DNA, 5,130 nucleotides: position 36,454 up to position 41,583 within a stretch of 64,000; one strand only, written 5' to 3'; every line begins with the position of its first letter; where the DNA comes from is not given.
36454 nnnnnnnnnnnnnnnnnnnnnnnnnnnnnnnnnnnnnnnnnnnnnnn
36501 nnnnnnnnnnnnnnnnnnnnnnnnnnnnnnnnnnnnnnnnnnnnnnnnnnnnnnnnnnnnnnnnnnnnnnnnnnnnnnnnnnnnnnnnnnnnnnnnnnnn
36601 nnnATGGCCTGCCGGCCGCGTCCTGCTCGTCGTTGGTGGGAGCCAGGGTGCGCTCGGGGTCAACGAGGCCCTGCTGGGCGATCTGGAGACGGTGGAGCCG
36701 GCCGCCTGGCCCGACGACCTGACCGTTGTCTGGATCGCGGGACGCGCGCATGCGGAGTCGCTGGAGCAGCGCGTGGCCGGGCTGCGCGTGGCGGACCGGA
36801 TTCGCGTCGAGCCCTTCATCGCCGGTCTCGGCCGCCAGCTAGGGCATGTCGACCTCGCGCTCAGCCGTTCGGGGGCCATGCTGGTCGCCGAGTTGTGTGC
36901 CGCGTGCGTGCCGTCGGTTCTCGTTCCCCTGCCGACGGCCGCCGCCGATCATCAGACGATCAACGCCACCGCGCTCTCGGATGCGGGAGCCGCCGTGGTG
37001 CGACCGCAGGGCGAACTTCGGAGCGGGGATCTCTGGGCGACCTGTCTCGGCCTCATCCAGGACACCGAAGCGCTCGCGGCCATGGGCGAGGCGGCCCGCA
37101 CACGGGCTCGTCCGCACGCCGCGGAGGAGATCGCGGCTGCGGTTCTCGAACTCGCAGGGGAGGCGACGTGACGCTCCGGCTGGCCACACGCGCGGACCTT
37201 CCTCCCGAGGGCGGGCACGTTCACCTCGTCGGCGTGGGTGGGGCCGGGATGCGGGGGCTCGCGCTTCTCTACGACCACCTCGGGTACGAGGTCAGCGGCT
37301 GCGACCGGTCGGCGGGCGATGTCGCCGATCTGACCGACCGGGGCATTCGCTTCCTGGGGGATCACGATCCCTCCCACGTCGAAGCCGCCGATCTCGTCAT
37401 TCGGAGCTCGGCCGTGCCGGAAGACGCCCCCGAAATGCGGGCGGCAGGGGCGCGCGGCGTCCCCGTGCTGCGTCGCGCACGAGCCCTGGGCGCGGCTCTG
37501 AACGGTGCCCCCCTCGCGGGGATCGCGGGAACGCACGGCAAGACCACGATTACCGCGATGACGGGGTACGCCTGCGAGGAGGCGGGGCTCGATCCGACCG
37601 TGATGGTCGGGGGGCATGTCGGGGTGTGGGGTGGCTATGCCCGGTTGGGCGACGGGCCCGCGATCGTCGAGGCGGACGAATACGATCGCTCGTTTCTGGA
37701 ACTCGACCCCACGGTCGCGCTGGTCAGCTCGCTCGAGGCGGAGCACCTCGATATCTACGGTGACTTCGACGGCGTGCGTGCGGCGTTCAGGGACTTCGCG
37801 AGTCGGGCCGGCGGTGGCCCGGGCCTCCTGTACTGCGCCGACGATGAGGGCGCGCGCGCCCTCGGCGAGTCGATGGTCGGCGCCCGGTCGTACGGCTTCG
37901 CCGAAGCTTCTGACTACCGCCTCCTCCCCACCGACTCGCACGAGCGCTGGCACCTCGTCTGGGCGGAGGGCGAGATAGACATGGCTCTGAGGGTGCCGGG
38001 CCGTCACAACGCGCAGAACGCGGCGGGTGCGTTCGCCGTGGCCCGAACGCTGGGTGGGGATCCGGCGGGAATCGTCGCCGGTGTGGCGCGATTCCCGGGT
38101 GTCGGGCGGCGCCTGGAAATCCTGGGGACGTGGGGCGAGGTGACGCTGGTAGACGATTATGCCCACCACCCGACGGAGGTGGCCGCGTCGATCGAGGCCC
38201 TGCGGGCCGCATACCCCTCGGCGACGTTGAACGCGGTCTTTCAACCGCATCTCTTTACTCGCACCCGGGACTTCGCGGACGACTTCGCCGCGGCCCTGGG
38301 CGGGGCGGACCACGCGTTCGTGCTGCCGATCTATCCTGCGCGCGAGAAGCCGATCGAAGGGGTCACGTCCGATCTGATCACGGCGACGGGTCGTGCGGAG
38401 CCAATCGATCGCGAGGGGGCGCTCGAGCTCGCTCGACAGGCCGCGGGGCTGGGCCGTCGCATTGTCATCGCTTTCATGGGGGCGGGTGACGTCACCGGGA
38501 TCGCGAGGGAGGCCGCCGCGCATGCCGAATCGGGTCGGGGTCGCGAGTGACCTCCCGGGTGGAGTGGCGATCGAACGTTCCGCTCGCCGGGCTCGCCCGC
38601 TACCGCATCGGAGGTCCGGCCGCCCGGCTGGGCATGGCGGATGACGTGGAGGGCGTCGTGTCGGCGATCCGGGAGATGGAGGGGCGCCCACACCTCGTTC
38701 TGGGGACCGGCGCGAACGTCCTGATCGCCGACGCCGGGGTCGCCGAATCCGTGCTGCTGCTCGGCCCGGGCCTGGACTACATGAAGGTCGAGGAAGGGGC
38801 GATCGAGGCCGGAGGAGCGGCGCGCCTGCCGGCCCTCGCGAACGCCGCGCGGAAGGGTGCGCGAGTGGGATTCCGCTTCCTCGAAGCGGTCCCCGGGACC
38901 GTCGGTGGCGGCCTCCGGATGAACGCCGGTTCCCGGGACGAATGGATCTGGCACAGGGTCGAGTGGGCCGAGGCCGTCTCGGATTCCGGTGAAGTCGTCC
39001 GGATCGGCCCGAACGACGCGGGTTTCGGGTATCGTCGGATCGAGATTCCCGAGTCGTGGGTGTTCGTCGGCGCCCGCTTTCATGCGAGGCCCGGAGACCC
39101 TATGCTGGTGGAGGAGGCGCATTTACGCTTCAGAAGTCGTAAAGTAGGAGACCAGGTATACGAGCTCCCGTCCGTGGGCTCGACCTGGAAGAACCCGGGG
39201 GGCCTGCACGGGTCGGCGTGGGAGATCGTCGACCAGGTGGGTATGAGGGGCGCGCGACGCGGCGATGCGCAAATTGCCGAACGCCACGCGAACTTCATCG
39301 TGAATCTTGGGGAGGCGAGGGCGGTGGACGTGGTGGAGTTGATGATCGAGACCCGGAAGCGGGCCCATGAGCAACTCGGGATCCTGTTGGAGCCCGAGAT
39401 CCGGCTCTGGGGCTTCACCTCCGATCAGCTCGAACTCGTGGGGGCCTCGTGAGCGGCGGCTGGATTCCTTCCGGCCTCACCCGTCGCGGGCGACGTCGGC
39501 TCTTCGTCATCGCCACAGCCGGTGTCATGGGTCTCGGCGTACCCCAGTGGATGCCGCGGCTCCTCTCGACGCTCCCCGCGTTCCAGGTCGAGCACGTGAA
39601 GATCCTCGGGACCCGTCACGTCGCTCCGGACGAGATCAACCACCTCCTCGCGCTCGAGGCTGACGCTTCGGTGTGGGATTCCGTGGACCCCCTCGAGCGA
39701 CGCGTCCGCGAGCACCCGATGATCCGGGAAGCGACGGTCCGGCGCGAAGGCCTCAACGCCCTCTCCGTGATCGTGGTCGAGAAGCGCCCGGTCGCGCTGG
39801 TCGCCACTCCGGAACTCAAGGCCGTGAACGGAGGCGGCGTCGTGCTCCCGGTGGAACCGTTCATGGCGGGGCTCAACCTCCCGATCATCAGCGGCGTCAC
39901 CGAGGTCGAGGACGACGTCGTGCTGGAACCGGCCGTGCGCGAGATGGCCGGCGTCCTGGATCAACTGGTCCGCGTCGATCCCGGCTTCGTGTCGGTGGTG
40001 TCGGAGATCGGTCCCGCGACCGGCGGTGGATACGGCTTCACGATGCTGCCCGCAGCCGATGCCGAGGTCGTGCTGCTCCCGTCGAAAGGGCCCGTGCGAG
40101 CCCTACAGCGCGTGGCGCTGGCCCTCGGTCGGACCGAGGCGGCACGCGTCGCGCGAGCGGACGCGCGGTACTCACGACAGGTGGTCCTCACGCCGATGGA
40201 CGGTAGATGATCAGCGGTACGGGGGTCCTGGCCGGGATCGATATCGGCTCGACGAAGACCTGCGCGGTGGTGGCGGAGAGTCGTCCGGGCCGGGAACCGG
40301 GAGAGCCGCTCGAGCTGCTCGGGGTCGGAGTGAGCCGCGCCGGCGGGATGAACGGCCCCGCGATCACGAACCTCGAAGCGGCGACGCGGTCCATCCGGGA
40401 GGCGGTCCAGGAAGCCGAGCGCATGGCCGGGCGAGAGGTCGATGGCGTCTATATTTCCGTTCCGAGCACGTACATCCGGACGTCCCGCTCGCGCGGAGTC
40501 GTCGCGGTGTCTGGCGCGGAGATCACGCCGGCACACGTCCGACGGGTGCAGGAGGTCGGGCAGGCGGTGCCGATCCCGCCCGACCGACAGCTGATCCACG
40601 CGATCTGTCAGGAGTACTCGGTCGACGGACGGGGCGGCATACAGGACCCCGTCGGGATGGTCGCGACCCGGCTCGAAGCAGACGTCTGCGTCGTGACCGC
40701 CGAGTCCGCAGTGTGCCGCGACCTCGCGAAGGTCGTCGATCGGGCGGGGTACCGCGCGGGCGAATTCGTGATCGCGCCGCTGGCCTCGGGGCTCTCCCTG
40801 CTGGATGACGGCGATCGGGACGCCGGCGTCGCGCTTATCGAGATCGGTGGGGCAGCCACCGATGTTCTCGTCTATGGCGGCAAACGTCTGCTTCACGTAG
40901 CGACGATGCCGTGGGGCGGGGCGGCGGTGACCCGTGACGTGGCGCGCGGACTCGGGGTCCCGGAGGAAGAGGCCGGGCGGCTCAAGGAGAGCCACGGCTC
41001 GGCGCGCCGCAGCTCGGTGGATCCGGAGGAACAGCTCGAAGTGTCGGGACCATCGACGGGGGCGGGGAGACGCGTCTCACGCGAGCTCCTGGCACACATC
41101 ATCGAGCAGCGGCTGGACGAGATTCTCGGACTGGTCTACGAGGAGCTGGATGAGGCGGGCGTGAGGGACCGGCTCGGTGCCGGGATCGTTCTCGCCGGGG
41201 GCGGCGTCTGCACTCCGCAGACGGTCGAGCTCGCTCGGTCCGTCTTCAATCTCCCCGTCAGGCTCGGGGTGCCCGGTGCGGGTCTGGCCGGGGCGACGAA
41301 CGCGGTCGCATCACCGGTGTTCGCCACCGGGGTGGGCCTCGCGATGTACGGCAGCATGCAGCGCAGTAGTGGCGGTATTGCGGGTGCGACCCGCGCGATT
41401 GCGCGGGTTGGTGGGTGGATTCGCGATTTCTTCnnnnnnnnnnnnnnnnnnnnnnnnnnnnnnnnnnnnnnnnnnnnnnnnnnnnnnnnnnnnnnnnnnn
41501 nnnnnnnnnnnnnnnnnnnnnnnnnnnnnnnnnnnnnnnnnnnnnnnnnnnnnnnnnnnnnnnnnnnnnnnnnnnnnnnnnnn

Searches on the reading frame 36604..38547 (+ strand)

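Call 50: search_protein_families(library=ncbifam, proteins=[window:36604-38547:+], max_evalue=1e-30)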
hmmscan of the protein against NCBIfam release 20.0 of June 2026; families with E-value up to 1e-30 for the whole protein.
window:36604-38547:+ (648 aa): 3 families
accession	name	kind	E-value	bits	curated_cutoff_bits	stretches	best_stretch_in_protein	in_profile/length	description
TIGR01082.1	murC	equivalog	1.1e-112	377.4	335.1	1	205-636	1-447/449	UDP-N-acetylmuramate--L-alanine ligase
NF011171.0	PRK14573.1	equivalog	5.7e-58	196.5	1015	1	205-590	6-394/809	bifunctional UDP-N-acetylmuramate--L-alanine ligase/D-alanine--D-alanine ligase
TIGR01081.1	mpl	equivalog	1.6e-44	152.7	388.7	1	205-574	1-385/448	UDP-N-acetylmuramate:L-alanyl-gamma-D-glutamyl-meso-diaminopimelate ligase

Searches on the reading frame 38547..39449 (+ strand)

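Call 50: search_protein_families(library=ncbifam, proteins=[window:38547-39449:+], max_evalue=1e-30)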
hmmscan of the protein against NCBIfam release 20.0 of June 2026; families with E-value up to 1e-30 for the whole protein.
window:38547-39449:+ (301 aa): 4 families
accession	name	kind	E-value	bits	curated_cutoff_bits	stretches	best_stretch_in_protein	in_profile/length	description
NF010480.0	PRK13905.1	equivalog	5.2e-73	245.5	259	1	3-290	12-300/303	UDP-N-acetylmuramate dehydrogenase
TIGR00179.1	murB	equivalog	2.1e-43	148.6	144.5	1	18-287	6-288/290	UDP-N-acetylmuramate dehydrogenase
NF011245.0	PRK14651.1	equivalog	1.1e-41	142.8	224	1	10-292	6-271/273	UDP-N-acetylmuramate dehydrogenase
NF010479.0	PRK13904.1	equivalog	1.8e-36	126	273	1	31-286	19-256/258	UDP-N-acetylmuramate dehydrogenase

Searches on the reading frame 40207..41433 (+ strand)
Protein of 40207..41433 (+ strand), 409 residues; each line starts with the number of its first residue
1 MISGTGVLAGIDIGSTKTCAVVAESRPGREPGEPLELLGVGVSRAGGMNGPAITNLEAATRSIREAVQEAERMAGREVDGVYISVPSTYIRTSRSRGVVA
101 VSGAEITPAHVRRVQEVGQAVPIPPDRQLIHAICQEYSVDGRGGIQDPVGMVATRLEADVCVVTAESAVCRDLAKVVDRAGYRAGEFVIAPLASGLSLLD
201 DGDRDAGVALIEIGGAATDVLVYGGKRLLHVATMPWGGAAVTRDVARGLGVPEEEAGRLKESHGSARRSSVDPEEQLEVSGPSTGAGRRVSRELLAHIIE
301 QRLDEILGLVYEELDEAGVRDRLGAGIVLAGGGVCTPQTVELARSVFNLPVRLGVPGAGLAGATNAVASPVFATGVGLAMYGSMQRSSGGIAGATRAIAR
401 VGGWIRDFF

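Call 50: search_protein_families(library=ncbifam, proteins=[window:40207-41433:+], max_evalue=1e-30)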
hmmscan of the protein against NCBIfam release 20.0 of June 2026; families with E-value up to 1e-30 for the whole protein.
window:40207-41433:+ (409 aa): 2 families
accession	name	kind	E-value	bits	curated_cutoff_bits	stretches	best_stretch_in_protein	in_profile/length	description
TIGR01174.1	ftsA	equivalog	1.5e-94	317.2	175.85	1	8-380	2-370/371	cell division protein FtsA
NF007009.0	PRK09472.1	equivalog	1e-70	239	409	1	7-407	9-411/420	cell division protein FtsA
